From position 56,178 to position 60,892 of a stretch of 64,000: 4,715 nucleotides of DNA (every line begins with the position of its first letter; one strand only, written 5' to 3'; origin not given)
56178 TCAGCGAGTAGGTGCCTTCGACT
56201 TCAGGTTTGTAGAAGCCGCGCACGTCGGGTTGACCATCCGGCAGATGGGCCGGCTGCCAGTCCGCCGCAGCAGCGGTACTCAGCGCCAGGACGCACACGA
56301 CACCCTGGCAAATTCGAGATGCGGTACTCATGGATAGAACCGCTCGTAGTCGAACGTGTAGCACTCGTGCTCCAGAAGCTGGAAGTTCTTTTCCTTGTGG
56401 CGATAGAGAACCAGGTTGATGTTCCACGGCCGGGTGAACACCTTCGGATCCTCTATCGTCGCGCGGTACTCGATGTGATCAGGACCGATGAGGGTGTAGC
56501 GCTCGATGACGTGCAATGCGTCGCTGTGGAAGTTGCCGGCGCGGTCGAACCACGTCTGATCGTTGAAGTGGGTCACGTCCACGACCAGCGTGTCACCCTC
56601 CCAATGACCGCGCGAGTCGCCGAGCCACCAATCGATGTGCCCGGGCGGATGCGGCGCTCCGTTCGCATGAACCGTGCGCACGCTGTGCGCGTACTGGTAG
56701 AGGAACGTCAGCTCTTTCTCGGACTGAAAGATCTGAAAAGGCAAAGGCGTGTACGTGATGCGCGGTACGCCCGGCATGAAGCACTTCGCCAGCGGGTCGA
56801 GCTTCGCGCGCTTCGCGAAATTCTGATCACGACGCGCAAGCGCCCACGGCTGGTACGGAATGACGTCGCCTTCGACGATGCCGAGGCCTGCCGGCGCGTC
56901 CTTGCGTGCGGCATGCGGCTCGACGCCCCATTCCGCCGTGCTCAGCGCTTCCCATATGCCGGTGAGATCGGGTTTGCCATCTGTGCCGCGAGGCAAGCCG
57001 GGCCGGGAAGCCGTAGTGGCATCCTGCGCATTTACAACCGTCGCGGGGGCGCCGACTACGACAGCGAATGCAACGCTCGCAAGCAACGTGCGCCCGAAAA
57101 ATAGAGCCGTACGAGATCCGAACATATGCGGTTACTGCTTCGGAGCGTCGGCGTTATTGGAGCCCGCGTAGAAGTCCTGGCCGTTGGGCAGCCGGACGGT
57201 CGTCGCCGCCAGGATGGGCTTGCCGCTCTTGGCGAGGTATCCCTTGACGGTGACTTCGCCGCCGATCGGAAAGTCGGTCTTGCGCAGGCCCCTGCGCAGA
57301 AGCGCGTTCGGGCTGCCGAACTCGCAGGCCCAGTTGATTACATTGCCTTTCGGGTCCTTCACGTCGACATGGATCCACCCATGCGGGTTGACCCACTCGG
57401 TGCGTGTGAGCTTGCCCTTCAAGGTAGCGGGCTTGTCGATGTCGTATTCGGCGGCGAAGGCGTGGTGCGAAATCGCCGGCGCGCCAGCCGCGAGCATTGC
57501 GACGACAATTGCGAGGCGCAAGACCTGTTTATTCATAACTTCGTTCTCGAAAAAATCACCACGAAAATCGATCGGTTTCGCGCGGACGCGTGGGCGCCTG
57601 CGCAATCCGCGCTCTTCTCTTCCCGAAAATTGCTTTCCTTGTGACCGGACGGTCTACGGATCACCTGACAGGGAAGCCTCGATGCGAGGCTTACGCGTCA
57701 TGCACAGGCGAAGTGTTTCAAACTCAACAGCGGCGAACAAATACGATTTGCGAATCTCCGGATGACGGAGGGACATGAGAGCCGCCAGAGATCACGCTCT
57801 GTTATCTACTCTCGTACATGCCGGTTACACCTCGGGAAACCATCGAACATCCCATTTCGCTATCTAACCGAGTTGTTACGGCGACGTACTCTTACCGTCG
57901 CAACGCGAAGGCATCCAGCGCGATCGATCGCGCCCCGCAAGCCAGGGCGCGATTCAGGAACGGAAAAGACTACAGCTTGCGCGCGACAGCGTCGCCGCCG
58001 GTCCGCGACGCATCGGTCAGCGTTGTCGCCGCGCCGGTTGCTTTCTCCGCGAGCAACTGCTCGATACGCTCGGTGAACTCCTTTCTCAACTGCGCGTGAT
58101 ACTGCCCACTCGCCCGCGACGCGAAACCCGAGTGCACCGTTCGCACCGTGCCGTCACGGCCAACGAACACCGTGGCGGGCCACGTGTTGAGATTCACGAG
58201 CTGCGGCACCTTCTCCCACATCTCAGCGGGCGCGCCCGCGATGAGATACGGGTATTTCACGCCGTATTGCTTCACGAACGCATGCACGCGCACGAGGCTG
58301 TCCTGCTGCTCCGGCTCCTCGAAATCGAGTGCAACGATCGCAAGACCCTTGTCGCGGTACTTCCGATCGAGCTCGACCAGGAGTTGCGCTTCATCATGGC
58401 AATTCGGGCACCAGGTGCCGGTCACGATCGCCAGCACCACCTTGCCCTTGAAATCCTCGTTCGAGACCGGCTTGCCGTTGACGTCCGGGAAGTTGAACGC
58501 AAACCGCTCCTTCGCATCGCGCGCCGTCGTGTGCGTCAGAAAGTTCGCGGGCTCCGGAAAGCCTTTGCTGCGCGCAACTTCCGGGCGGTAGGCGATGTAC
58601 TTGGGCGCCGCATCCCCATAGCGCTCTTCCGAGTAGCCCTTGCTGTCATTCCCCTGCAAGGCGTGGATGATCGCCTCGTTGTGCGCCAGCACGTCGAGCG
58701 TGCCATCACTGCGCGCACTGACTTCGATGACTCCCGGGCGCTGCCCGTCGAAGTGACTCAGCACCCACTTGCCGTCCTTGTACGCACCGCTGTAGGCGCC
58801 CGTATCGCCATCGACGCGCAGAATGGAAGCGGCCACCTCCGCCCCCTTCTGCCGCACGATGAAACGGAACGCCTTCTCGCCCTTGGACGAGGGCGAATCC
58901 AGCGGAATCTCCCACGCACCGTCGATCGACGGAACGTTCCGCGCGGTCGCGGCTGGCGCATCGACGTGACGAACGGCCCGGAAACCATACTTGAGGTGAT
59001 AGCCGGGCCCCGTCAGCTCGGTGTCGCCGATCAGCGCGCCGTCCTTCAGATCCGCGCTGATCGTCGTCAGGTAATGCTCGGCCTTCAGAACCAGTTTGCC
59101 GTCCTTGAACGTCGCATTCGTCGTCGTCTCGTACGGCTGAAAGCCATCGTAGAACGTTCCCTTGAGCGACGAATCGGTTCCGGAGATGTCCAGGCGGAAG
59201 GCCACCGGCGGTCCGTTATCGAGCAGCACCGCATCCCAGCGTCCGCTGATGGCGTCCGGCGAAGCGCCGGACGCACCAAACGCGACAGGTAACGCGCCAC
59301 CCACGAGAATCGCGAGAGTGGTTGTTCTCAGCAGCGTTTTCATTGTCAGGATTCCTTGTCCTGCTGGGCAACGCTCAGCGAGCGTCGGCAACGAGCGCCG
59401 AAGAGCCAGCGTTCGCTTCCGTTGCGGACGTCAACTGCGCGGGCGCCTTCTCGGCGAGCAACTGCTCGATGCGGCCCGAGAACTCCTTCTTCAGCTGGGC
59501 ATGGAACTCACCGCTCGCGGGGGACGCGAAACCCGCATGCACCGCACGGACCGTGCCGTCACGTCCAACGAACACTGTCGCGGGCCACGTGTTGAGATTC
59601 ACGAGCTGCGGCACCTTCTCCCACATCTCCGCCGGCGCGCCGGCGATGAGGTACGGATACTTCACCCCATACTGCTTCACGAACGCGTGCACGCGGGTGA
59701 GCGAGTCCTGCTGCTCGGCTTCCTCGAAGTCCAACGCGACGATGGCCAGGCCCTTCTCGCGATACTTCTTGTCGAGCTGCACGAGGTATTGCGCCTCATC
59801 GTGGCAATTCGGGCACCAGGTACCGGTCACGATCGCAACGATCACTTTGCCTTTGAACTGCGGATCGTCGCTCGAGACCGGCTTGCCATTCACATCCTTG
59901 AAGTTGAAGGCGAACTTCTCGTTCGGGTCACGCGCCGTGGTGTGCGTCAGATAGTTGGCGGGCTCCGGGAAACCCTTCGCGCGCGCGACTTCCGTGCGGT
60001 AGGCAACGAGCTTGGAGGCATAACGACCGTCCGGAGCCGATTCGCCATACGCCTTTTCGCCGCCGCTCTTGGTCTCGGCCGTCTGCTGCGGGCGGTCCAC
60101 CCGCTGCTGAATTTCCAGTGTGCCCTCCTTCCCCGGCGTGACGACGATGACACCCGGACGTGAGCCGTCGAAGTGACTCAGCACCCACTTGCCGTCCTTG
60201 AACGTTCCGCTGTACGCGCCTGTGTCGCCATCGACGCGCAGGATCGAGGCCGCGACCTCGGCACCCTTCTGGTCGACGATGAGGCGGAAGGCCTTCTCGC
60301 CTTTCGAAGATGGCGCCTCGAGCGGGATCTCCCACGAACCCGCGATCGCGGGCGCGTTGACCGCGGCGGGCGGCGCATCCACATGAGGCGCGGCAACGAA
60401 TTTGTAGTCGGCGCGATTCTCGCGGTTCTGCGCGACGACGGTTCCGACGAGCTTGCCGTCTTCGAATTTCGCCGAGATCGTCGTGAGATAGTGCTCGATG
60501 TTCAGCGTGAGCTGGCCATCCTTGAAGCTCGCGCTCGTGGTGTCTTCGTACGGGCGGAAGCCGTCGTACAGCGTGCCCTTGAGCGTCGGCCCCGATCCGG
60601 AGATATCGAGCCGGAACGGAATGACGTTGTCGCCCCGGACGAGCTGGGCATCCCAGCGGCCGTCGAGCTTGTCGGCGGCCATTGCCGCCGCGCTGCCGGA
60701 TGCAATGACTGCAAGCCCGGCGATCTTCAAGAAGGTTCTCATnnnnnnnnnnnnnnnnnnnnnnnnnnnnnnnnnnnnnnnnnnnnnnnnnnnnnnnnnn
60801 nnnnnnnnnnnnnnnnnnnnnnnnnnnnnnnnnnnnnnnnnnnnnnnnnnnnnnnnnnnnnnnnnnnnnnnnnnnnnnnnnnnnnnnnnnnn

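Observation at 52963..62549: Co-directional cluster of 8 secreted genes: two c-type cytochromes, two tandem TlpA-thioredoxin fusion paralogues, a small secreted protein, two paralogous unknown proteins and a TonB-dependent receptor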

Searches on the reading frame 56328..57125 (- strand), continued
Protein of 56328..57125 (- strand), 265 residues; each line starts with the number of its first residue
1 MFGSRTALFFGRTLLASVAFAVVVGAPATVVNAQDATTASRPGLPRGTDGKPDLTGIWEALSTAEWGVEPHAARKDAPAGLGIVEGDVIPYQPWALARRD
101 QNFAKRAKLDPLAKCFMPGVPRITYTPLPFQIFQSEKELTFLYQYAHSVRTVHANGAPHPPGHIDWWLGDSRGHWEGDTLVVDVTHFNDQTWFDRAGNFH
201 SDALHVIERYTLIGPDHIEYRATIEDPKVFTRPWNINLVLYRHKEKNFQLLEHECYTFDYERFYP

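Call 57: search_protein_representatives(alignment_id=A1)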
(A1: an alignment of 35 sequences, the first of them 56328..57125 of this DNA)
Query: 35 sequences, 259 profile positions. Proteins with E-value up to 0.001 (for the whole library): 16676; up to 1e-10: 9114; up to 1e-30: 1330. The best 150 are listed.
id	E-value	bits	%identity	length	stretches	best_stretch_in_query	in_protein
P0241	9.5e-153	523.1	-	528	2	14-249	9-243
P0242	1.0e-113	395.2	-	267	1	17-256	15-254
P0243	1.5e-103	361.9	-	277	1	11-253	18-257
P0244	1.8e-102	358.4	-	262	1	20-259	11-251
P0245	1.1e-99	349.2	-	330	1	35-256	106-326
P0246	1.4e-99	348.9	-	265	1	19-256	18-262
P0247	1.7e-97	342.1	-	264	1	17-253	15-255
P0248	3.0e-96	338.0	-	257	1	10-212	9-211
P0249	2.6e-93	328.3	-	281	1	22-259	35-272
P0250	2.3e-91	321.9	-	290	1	23-251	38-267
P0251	2.6e-91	321.8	-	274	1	26-253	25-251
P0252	9.4e-91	320.0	-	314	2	70-258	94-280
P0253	1.3e-88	312.9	-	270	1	14-251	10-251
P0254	1.1e-86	306.7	-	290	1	8-252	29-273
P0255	3.6e-86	304.9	-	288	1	20-232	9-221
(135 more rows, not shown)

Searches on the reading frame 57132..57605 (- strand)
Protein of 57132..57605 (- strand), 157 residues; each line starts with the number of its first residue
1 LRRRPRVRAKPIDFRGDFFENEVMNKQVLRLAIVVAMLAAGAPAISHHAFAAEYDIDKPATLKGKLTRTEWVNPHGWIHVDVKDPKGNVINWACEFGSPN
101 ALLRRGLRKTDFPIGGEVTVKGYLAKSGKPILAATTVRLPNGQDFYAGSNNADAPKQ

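Call 3: search_protein_families(library=pfam, proteins=[window:57132-57605:-], max_evalue=0.01)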
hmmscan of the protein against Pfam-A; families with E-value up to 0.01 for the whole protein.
window:57132-57605:- (157 aa): 1 family
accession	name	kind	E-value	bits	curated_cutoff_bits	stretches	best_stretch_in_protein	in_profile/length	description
PF19649.4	DUF6152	-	2.9e-29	101.5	27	1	37-129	2-93/98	Family of unknown function (DUF6152)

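Call 4: search_protein_families(library=ncbifam, proteins=[window:57132-57605:-], max_evalue=0.01)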
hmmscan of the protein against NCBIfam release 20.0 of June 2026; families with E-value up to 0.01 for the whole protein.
window:57132-57605:- (157 aa): 0 families

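Call 69: search_solved_structures(query=window:57132-57533:-, max_evalue=10)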
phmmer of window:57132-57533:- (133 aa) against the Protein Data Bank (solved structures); distinct sequences matched with E-value up to 10: 3.
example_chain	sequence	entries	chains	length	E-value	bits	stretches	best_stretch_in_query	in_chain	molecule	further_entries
6xi3_AAA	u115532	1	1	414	1.7e-05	27.8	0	32-98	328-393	Large adhesion protein (Lap) involved in biofilm formation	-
1jlx_A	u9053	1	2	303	0.15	15.1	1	45-79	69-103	AGGLUTININ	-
1jly_A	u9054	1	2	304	0.15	15.1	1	45-79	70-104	AGGLUTININ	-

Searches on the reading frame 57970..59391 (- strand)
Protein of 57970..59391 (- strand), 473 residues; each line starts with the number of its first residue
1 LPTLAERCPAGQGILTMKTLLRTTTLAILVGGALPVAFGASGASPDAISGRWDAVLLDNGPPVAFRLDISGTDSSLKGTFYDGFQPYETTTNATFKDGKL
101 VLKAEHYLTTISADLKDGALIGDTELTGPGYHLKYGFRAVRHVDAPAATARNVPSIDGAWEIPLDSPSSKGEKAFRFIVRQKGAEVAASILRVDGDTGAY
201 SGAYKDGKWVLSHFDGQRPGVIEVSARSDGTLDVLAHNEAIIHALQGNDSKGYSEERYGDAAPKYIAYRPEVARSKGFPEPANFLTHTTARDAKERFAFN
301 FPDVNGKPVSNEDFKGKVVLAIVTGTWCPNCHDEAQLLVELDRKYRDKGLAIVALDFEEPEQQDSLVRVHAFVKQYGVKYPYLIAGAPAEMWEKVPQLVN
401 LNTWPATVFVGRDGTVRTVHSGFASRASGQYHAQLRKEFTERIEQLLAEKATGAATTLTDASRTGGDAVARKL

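Call 3: search_protein_families(library=pfam, proteins=[window:57970-59391:-], max_evalue=0.01)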
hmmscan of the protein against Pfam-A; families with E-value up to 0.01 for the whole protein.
window:57970-59391:- (473 aa): 5 families
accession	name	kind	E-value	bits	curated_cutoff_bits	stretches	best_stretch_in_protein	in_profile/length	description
PF00578.27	AhpC-TSA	-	3e-14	53.5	26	1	298-418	7-123/124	AhpC/TSA family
PF08534.16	Redoxin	-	5.4e-13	49.4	26.6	1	299-425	9-137/148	Redoxin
PF00255.25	GSHPx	-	6.8e-05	22.8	27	1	298-380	3-87/108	Glutathione peroxidase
PF13905.12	Thioredoxin_8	-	0.0009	20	27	1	316-416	1-94/94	Thioredoxin-like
PF02630.20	SCO1-SenC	-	0.005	17.2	22.8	1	298-389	3-94/134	SCO1/SenC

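Call 4: search_protein_families(library=ncbifam, proteins=[window:57970-59391:-], max_evalue=0.01)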
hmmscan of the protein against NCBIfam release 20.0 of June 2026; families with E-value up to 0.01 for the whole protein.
window:57970-59391:- (473 aa): 7 families
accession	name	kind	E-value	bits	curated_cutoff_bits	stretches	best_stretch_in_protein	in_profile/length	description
NF002854.0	PRK03147.1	subfamily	1.6e-18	67.2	170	1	289-424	35-160/176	thiol-disulfide oxidoreductase ResA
NF047696.1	ThlDiSintTplARhiz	equivalog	7.4e-11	42.2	230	1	289-428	70-205/219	thiol:disulfide interchange protein TlpA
TIGR00385.1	dsbE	subfamily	1.4e-08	34.6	123.15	1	310-426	56-160/173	DsbE family thiol:disulfide interchange protein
NF041054.1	WAxxUGC_long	equivalog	2.2e-05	23.9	300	1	299-450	87-229/354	ResA-like WAxxUGC motif-containing protein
TIGR02540.1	gpx7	equivalog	6.7e-05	22.7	207.3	1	297-382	3-91/153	putative glutathione peroxidase Gpx7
NF011941.0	PRK15412.1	equivalog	0.00053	19.6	359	1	315-381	67-124/185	thiol:disulfide interchange protein DsbE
NF041202.1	StoA_CxxC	exception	0.00064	19.6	210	1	298-422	35-150/163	endospore biogenesis thiol-disulfide oxidoreductase StoA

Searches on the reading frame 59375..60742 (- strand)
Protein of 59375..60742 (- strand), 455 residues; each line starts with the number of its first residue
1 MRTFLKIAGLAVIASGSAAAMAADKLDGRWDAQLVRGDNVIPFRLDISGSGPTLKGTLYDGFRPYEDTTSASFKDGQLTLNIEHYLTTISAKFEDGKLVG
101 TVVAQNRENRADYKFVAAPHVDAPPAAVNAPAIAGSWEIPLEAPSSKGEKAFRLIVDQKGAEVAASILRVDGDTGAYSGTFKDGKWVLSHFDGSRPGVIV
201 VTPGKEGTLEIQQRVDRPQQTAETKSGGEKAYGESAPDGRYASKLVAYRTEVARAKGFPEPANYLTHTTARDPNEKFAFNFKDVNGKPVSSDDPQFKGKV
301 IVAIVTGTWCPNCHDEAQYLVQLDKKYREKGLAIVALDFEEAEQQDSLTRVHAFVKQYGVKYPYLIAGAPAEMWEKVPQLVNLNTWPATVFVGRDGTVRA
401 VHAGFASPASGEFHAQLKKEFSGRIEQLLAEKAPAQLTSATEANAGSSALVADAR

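Call 3: search_protein_families(library=pfam, proteins=[window:59375-60742:-], max_evalue=0.01)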
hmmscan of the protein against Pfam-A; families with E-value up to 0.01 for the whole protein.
window:59375-60742:- (455 aa): 5 families
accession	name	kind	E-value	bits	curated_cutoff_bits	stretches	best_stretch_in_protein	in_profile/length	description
PF08534.16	Redoxin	-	2.2e-14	53.9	26.6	1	279-407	9-137/148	Redoxin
PF00578.27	AhpC-TSA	-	9.7e-13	48.6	26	1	278-400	7-123/124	AhpC/TSA family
PF00255.25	GSHPx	-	0.00069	19.6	27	1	278-363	3-88/108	Glutathione peroxidase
PF13905.12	Thioredoxin_8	-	0.0014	19.3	27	1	298-398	1-94/94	Thioredoxin-like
PF13098.12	Thioredoxin_2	-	0.0037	18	27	0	297-408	4-97/104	Thioredoxin-like domain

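Call 4: search_protein_families(library=ncbifam, proteins=[window:59375-60742:-], max_evalue=0.01)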
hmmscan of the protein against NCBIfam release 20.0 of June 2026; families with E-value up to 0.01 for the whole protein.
window:59375-60742:- (455 aa): 7 families
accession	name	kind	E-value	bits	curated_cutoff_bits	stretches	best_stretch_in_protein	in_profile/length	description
NF002854.0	PRK03147.1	subfamily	5.4e-17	62.2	170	1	274-405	40-159/176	thiol-disulfide oxidoreductase ResA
NF047696.1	ThlDiSintTplARhiz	equivalog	5.6e-10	39.3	230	1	268-410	69-205/219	thiol:disulfide interchange protein TlpA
TIGR00385.1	dsbE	subfamily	2.2e-08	33.9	123.15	1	288-406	53-158/173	DsbE family thiol:disulfide interchange protein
NF011941.0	PRK15412.1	equivalog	2.3e-06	27.3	359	1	257-405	29-162/185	thiol:disulfide interchange protein DsbE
NF041202.1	StoA_CxxC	exception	1.5e-05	25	210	1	279-404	36-150/163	endospore biogenesis thiol-disulfide oxidoreductase StoA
NF033782.1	lipoprot_Omp28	subfamily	0.00067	18.9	150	1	296-390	36-131/264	Omp28 family outer membrane lipoprotein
TIGR02540.1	gpx7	equivalog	0.0018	18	207.3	1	277-364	3-91/153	putative glutathione peroxidase Gpx7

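Call 25: search_solved_structures(query=window:59375-60742:-, max_evalue=1)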
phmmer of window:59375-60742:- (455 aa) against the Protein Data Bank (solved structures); distinct sequences matched with E-value up to 1: 88 (the best 60 are shown).
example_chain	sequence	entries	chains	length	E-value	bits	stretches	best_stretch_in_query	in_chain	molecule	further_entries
4nmu_A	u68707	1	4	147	1.7e-12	50.1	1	279-398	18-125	Thiol-disulfide oxidoreductase ResA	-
3c71_A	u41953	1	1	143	1.8e-11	46.7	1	279-404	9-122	Thiol-disulfide oxidoreductase resA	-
3c73_A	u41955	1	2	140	2.6e-10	42.9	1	279-404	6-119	Thiol-disulfide oxidoreductase resA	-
1st9_A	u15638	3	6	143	6e-10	41.7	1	279-404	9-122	Thiol-disulfide oxidoreductase resA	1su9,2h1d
2f9s_A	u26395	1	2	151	6.5e-10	41.6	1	279-404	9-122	Thiol-disulfide oxidoreductase resA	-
2h1b_A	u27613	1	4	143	1.6e-09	40.3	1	279-404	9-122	Thiol-disulfide oxidoreductase resA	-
2h19_A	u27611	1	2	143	1.1e-08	37.6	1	279-404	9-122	Thiol-disulfide oxidoreductase resA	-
2h1a_A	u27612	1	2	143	1.1e-08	37.6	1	279-404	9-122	Thiol-disulfide oxidoreductase resA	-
3or5_A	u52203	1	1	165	4e-08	35.7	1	273-368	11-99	Thiol:disulfide interchange protein, thioredoxin family protein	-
2h1g_A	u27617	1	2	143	1.9e-07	33.4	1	279-404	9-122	Thiol-disulfide oxidoreductase resA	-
2l5o_A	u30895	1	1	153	3.9e-07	32.4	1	276-414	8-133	Putative thioredoxin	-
2lja_A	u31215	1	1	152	5.2e-07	32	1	277-342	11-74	Putative thiol-disulfide oxidoreductase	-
1kng_A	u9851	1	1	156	2.3e-06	29.9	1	291-400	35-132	THIOL:DISULFIDE INTERCHANGE PROTEIN CYCY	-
2b1k_A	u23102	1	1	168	1e-05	27.7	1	254-411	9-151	Thiol:disulfide interchange protein dsbE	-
3k8n_A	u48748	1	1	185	1.1e-05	27.6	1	252-411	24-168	Cytochrome c biogenesis protein ccmG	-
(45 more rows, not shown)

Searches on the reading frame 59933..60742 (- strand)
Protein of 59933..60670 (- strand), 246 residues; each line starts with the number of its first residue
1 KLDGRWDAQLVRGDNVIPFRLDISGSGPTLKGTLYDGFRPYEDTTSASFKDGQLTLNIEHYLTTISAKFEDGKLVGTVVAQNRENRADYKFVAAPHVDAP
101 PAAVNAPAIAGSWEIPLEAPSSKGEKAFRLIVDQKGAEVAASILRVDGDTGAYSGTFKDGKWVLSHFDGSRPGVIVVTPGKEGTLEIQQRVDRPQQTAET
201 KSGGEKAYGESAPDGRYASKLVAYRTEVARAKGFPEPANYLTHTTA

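Call 68: search_solved_structures(query=A3, max_evalue=10)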
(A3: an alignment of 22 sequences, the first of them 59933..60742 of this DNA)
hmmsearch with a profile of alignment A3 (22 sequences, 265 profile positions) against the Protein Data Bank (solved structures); distinct sequences matched with E-value up to 10: 1.
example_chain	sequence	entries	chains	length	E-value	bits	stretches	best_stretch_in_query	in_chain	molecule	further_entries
8ba0_T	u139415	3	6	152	2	10.8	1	13-76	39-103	Acyl carrier protein, mitochondrial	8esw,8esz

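Call 72: find_homologous_proteins(query=window:59933-60670:-)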
Query window:59933-60670:- (246 aa): 822 proteins with E <= 0.001 among 1624 candidates; the best 120 are listed.
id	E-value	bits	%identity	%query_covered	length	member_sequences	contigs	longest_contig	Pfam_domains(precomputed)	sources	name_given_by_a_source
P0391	2.3e-146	504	93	99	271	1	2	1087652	-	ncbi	ncbi:MAG: hypothetical protein WDO56_18735 [Gammaproteobacteria bacterium]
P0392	2.5e-120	418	79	93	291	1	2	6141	-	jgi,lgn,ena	-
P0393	7.1e-112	391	73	100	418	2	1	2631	PF08534.17,PF13098.14,PF00578.28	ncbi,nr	ncbi:MAG TPA: TlpA disulfide reductase family protein, partial [Steroidobacter sp.]|nr:TlpA disulfid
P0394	2.5e-103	363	92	72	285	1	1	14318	-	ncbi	-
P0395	5.2e-101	355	85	76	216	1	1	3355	-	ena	-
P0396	4.5e-99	349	67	99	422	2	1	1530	PF08534.17,PF00578.28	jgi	jgi:thiol-disulfide isomerase/thioredoxin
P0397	4.7e-99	349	67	99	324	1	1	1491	-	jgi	jgi:hypothetical protein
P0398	1.5e-97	344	65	99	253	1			-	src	-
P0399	2.0e-97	344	65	98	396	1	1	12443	PF08534.17,PF00578.28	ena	-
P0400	8.6e-97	341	65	100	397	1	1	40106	PF08534.17,PF00578.28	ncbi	-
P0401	2.9e-96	340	69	93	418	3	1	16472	PF08534.17,PF00578.28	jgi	-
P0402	4.7e-95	336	67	94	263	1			-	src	-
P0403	5.0e-95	336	63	100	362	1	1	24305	-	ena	-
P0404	2.4e-94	333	68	93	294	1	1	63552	-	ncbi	-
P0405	2.4e-94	333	66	99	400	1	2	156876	-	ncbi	ncbi:MAG: hypothetical protein WDN45_15960 [Caulobacteraceae bacterium]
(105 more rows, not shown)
